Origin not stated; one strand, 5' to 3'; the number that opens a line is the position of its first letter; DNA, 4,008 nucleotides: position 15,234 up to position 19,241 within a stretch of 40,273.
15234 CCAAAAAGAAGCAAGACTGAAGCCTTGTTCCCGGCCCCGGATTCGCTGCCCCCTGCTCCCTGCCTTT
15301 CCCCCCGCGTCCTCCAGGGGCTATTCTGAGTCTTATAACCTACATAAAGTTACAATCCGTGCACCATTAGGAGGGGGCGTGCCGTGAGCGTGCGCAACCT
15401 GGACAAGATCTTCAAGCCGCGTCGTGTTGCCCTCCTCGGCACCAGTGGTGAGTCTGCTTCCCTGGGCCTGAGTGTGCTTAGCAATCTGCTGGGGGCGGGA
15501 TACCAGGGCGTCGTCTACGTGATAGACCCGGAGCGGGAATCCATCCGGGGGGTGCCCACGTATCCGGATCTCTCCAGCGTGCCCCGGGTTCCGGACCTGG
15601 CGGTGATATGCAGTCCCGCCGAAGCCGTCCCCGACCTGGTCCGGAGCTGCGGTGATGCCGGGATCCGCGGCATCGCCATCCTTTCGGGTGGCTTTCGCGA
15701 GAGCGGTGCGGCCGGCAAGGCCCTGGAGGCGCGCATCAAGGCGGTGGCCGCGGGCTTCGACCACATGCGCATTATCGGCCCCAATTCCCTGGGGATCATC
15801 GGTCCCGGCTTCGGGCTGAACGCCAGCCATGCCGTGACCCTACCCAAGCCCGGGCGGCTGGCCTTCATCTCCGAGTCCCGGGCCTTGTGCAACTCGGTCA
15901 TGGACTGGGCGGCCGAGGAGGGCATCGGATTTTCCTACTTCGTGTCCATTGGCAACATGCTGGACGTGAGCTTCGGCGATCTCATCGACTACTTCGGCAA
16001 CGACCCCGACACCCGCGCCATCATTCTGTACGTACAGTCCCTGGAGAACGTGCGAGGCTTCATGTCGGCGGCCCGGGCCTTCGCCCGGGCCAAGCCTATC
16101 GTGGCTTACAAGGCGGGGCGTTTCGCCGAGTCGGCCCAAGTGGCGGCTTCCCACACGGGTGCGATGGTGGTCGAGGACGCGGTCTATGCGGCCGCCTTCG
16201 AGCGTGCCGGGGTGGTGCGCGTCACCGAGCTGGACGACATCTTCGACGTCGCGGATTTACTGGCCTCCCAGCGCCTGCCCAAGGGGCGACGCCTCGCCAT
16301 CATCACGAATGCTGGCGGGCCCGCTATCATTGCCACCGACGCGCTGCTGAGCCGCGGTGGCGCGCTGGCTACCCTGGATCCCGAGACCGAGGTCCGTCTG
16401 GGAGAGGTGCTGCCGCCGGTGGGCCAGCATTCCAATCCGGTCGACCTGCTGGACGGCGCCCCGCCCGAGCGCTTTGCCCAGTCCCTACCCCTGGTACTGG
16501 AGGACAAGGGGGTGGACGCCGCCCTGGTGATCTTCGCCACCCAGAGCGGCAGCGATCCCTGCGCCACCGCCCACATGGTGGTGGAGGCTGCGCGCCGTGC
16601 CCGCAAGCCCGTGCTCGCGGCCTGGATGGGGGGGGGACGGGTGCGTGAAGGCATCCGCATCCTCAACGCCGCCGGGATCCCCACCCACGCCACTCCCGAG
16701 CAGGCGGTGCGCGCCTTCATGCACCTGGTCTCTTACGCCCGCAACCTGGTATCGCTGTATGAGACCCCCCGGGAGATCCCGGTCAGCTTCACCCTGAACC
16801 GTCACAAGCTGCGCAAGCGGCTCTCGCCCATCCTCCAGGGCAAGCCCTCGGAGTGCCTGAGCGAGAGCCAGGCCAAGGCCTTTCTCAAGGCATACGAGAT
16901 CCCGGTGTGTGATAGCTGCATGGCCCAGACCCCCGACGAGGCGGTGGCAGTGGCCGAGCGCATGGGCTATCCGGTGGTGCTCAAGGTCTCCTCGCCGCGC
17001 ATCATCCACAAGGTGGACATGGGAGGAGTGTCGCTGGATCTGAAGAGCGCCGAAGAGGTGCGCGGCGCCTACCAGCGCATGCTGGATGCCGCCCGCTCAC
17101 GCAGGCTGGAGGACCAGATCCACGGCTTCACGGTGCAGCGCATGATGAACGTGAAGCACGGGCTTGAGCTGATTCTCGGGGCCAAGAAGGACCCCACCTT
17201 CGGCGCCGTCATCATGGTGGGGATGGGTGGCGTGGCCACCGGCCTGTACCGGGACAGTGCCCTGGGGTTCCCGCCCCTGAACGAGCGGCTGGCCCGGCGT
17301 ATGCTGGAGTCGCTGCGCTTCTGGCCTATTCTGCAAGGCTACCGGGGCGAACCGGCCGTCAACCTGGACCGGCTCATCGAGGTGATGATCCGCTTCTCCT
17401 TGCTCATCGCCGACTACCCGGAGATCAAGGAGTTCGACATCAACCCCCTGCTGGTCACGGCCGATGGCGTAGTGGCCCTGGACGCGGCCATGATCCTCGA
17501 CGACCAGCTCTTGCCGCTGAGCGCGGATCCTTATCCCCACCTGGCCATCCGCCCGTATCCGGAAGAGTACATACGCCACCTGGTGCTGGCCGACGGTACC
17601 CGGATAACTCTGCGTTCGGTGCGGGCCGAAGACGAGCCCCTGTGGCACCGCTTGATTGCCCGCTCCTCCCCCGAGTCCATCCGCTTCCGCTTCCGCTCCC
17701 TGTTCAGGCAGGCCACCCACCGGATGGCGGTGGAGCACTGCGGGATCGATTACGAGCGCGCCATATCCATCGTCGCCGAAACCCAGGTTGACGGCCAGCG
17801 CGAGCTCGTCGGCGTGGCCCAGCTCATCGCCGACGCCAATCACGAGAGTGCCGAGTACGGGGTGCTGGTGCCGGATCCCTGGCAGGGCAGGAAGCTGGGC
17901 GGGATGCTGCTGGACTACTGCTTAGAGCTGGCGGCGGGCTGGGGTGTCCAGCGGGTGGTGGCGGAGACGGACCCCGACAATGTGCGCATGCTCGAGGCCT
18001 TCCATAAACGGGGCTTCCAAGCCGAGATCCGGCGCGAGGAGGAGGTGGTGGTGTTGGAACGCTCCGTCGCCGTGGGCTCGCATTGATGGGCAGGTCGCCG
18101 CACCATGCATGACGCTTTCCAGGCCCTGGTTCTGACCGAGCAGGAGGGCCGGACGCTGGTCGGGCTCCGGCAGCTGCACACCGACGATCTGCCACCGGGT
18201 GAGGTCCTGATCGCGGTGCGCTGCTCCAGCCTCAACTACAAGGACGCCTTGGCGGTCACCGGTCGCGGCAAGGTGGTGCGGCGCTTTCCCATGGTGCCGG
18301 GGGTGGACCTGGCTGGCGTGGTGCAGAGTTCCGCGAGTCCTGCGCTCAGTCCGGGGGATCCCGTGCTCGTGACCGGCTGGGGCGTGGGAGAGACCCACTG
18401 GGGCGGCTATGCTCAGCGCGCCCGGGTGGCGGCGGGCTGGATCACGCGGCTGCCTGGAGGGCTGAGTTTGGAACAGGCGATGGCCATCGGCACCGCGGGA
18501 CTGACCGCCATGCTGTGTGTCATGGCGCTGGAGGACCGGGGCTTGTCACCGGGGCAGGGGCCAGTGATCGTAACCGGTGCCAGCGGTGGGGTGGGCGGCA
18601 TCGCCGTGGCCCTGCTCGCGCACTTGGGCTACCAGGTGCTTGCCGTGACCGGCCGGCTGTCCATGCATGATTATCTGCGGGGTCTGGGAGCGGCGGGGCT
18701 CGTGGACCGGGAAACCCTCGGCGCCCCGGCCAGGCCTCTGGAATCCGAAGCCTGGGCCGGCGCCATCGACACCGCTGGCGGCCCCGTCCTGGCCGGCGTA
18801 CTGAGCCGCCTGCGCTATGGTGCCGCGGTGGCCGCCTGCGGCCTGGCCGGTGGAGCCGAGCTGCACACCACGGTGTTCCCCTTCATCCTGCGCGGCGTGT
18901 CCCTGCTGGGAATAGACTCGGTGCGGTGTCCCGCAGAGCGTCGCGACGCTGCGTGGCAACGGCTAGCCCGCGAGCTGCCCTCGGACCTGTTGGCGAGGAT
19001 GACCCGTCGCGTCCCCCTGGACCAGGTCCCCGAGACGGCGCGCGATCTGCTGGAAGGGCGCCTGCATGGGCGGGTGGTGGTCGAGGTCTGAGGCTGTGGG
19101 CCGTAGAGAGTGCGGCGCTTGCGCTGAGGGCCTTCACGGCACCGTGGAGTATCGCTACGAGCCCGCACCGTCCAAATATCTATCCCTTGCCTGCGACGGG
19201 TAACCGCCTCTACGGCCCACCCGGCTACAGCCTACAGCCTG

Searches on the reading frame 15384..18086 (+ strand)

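Call 26: search_protein_families(library=pfam, proteins=[window:15384-18086:+], max_evalue=0.00001)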
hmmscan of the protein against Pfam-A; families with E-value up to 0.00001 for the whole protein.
window:15384-18086:+ (900 aa): 8 families
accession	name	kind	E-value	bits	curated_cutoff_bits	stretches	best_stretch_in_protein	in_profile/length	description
PF13549.11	ATP-grasp_5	-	1.5e-81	273.4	27.6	1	489-705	7-221/221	ATP-grasp domain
PF13607.11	Succ_CoA_lig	-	9.3e-53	178.1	27.4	1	156-293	1-138/138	Succinyl-CoA ligase like flavodoxin domain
PF13380.12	CoA_binding_2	-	4.2e-17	63.1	22.8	1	13-140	1-115/116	CoA binding domain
PF19045.5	Ligase_CoA_2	-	1.2e-11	45.3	23.7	1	305-440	2-143/162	Ligase-CoA domain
PF00583.31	Acetyltransf_1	-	2.1e-10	41.4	20.7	1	791-878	31-116/116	Acetyltransferase (GNAT) family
PF02629.25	CoA_binding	-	1.1e-08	36.1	22.3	1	11-101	2-95/97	CoA binding domain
PF13302.13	Acetyltransf_3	-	1.2e-07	33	25.4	1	740-879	1-138/138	Acetyltransferase (GNAT) domain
PF00549.24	Ligase_CoA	-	1.6e-06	28.7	24.5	0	347-445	20-125/128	CoA-ligase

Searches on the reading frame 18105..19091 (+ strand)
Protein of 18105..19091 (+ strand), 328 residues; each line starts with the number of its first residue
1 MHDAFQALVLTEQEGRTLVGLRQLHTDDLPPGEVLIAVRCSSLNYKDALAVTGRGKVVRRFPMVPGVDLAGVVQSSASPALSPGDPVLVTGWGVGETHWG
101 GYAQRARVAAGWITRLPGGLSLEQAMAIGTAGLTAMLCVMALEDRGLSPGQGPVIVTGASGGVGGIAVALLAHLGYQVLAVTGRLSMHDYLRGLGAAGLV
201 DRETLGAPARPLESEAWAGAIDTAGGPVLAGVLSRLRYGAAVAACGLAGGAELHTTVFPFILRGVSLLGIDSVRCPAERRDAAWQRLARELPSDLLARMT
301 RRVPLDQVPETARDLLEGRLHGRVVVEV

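Call 33: search_protein_families(library=pfam, proteins=[window:18105-19091:+], max_evalue=0.00001)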
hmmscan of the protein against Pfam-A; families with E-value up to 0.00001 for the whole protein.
window:18105-19091:+ (328 aa): 2 families
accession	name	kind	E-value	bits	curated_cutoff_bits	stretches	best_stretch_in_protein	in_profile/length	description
PF08240.17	ADH_N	-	6.9e-11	42.8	23.5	1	31-117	2-103/104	Alcohol dehydrogenase GroES-like domain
PF00107.32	ADH_zinc_N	-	1.4e-09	38.4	31.8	1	162-286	1-126/129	Zinc-binding dehydrogenase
